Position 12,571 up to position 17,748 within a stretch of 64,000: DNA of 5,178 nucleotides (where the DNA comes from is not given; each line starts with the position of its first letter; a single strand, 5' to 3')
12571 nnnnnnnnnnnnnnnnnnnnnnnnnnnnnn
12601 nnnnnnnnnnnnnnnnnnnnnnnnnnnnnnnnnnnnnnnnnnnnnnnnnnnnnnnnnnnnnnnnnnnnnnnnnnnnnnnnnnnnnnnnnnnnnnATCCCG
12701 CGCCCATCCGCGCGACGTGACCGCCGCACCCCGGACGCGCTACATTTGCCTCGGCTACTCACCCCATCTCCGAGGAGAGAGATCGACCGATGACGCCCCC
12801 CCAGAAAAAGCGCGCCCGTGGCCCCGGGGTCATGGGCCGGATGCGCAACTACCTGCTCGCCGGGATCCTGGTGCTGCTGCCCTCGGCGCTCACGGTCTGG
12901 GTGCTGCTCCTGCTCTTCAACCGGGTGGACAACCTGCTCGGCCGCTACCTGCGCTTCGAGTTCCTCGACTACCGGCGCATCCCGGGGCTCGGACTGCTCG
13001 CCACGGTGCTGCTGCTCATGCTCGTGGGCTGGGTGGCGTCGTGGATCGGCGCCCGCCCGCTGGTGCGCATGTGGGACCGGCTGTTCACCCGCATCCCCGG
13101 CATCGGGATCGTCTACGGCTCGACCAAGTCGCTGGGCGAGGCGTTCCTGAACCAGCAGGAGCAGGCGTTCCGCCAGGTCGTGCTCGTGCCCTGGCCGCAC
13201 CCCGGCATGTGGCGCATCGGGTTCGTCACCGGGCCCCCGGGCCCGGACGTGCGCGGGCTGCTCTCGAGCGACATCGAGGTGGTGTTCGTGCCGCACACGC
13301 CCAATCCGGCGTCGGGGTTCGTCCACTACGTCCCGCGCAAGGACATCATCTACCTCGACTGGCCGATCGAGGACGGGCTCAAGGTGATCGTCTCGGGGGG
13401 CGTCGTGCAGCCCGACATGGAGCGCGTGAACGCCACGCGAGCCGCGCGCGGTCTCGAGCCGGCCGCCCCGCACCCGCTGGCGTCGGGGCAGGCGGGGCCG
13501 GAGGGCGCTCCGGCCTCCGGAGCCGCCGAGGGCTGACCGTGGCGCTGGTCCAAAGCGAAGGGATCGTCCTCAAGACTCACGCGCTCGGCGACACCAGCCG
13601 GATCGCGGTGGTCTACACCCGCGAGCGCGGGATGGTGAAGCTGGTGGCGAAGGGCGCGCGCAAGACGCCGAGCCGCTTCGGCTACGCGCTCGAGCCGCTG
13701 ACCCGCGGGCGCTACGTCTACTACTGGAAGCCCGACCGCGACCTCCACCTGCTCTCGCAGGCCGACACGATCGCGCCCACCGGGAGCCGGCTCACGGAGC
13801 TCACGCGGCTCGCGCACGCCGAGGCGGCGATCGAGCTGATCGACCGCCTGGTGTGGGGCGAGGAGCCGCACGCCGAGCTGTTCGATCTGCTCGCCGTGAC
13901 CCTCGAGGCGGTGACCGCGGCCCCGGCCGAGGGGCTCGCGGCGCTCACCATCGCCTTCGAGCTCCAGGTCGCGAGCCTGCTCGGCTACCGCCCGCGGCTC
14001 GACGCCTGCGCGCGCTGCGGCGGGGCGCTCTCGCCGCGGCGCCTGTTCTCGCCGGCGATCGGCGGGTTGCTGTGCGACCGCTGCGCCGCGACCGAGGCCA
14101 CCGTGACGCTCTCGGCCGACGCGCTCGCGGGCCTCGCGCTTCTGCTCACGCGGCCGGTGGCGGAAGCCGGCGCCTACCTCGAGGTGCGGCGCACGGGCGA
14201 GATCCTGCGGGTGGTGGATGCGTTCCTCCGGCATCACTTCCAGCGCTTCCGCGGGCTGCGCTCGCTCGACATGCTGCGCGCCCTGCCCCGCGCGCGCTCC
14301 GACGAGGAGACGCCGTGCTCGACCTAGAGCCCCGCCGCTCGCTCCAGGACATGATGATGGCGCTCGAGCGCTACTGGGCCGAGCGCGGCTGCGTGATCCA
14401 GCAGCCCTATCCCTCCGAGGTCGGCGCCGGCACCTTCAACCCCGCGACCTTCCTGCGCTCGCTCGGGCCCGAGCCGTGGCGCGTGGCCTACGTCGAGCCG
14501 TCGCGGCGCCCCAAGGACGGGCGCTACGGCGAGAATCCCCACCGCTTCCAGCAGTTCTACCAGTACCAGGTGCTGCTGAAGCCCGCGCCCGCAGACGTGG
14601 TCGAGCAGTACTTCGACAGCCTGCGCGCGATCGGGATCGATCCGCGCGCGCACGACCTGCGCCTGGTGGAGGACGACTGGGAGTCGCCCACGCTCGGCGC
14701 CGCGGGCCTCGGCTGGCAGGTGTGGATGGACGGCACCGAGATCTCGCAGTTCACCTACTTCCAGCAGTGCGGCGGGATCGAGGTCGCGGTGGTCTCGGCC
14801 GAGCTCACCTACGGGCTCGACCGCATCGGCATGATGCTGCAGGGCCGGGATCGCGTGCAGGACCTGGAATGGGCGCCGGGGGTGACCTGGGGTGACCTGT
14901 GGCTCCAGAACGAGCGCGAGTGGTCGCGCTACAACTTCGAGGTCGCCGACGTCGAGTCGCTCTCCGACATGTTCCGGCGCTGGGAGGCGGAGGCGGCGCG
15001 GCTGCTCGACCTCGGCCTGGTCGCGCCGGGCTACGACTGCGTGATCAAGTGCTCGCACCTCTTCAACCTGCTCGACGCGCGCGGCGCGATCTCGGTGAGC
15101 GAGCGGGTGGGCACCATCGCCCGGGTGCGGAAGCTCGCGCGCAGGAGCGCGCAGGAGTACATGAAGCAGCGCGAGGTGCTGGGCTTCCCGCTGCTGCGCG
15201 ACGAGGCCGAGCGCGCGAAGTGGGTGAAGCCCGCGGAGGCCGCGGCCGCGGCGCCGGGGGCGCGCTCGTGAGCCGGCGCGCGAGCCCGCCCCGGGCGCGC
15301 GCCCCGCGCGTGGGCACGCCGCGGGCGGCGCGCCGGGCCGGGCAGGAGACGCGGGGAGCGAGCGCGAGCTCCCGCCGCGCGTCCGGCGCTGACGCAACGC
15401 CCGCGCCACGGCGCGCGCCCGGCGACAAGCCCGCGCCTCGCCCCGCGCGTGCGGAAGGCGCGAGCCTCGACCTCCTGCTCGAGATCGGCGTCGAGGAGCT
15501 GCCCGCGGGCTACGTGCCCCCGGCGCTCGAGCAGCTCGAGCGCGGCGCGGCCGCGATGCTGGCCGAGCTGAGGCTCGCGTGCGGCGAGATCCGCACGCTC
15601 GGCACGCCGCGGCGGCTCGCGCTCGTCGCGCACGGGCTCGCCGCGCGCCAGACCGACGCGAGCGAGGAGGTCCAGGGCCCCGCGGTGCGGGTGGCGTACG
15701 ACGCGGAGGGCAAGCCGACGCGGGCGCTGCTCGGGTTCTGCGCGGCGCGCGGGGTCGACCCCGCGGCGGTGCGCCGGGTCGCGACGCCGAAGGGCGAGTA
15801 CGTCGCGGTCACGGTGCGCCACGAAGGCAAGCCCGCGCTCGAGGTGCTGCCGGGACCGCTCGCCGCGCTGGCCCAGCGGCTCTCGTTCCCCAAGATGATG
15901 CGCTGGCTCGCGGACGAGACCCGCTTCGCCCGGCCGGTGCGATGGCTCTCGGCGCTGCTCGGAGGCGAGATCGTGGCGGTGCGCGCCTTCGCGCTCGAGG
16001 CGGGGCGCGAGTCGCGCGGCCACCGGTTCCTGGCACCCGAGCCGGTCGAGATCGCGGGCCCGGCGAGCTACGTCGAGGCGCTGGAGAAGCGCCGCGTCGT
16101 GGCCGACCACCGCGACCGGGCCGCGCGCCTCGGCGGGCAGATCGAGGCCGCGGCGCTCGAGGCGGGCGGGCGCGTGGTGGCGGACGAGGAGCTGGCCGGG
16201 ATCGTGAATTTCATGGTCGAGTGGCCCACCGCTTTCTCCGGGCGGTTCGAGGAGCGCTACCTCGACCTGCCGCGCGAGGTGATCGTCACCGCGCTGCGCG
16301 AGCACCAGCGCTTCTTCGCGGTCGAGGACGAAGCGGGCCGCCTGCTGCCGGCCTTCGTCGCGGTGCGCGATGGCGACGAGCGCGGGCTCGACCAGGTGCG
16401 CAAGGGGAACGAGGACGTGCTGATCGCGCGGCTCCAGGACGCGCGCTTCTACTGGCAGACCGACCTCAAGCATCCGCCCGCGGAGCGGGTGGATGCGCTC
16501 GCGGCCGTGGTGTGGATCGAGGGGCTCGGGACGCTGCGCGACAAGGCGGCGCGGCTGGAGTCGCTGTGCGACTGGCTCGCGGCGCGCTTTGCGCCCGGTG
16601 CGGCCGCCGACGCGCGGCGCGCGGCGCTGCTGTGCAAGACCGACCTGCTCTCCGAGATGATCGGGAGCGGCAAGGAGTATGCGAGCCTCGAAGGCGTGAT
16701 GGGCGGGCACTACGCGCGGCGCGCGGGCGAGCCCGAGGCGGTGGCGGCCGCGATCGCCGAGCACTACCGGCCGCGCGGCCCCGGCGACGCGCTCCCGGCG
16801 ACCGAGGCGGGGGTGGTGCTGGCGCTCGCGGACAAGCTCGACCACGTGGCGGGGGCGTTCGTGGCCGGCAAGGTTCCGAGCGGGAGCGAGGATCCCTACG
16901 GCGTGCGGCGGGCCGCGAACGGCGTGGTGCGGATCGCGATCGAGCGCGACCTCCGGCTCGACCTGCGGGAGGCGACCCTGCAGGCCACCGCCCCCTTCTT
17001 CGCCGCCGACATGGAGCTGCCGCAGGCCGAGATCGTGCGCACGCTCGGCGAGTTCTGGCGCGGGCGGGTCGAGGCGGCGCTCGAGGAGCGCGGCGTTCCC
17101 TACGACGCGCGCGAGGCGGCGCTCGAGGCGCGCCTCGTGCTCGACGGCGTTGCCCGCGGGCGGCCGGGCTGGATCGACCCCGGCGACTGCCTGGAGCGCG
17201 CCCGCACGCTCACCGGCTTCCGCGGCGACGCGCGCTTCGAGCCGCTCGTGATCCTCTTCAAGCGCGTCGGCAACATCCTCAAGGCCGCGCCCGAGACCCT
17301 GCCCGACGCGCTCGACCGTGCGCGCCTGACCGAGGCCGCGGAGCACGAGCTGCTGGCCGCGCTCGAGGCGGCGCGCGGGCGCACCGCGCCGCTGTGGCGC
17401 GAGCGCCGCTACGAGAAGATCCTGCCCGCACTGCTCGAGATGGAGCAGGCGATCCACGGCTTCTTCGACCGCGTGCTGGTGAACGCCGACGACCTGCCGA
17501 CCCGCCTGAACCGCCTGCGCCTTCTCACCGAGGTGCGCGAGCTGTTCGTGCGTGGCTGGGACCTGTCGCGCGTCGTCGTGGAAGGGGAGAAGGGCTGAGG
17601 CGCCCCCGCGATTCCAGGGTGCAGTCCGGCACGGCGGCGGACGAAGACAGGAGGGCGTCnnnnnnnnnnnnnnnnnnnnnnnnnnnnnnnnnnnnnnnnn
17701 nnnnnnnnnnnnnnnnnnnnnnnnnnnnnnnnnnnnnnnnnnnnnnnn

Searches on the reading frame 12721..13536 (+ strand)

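Call 16: search_protein_families(library=pfam, proteins=[window:12721-13536:+], max_evalue=0.0001)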
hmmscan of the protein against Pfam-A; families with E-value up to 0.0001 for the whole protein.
window:12721-13536:+ (271 aa): 1 family
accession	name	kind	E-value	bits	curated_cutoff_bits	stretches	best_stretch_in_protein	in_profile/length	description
PF04367.18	DUF502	-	1.8e-29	102.2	23.8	1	94-198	2-107/107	Protein of unknown function (DUF502)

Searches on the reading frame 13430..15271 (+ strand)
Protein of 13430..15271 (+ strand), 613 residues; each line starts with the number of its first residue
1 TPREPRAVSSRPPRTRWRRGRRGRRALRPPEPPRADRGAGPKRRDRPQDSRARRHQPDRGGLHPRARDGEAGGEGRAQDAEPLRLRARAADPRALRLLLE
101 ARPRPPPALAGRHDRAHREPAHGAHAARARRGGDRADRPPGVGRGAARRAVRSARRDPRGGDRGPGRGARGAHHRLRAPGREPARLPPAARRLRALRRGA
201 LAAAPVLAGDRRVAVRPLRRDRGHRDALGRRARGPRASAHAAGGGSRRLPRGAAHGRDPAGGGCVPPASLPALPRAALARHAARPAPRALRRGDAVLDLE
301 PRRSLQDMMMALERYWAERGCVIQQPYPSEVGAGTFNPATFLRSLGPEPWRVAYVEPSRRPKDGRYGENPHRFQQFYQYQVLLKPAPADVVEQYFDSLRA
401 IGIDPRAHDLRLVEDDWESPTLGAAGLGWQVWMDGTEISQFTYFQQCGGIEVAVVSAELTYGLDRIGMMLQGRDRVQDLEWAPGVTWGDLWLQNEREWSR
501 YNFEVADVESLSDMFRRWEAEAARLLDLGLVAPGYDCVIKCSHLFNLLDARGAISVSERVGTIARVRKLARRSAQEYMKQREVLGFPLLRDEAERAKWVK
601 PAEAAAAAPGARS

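Call 16: search_protein_families(library=pfam, proteins=[window:13430-15271:+], max_evalue=0.0001)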
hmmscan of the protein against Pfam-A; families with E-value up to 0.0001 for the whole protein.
window:13430-15271:+ (613 aa): 1 family
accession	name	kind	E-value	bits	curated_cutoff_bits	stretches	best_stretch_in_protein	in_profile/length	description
PF02091.20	tRNA-synt_2e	-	6.2e-133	442.7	27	1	305-582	1-278/278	Glycyl-tRNA synthetase alpha subunit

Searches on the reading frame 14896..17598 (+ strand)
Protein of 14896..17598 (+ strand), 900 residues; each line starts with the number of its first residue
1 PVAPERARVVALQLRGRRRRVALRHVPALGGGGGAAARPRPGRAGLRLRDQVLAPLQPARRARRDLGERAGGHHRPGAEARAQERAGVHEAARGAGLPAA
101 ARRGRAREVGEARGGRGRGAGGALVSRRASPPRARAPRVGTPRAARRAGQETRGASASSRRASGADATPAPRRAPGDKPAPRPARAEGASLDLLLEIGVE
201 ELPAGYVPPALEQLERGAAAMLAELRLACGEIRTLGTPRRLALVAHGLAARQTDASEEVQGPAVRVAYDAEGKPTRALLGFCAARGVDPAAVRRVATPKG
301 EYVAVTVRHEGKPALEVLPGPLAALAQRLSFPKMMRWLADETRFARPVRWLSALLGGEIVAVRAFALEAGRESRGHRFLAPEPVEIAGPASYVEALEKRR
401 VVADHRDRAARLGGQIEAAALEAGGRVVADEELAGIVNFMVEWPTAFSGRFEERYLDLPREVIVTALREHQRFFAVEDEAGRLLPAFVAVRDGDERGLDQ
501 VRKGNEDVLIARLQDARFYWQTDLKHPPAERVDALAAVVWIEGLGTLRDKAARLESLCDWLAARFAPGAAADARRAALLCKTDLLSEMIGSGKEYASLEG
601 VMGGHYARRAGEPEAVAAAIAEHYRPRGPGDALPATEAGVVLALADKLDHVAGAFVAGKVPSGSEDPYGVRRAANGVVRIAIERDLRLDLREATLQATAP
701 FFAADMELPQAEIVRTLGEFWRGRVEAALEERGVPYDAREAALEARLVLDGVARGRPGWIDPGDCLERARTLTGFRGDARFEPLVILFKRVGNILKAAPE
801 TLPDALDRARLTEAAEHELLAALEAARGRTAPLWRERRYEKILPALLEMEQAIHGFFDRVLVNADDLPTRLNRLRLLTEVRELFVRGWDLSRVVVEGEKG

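Call 17: search_protein_families(library=pfam, proteins=[window:14896-17598:+], max_evalue=0.0001)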
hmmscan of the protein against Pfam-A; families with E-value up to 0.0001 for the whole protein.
window:14896-17598:+ (900 aa): 2 families
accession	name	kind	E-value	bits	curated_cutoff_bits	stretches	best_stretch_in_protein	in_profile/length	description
PF02092.22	tRNA_synt_2f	-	3.9e-184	614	29.2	1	193-743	1-535/536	Glycyl-tRNA synthetase beta subunit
PF05746.21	DALR_1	-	3.5e-08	34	22.3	1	789-889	6-107/117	DALR anticodon binding domain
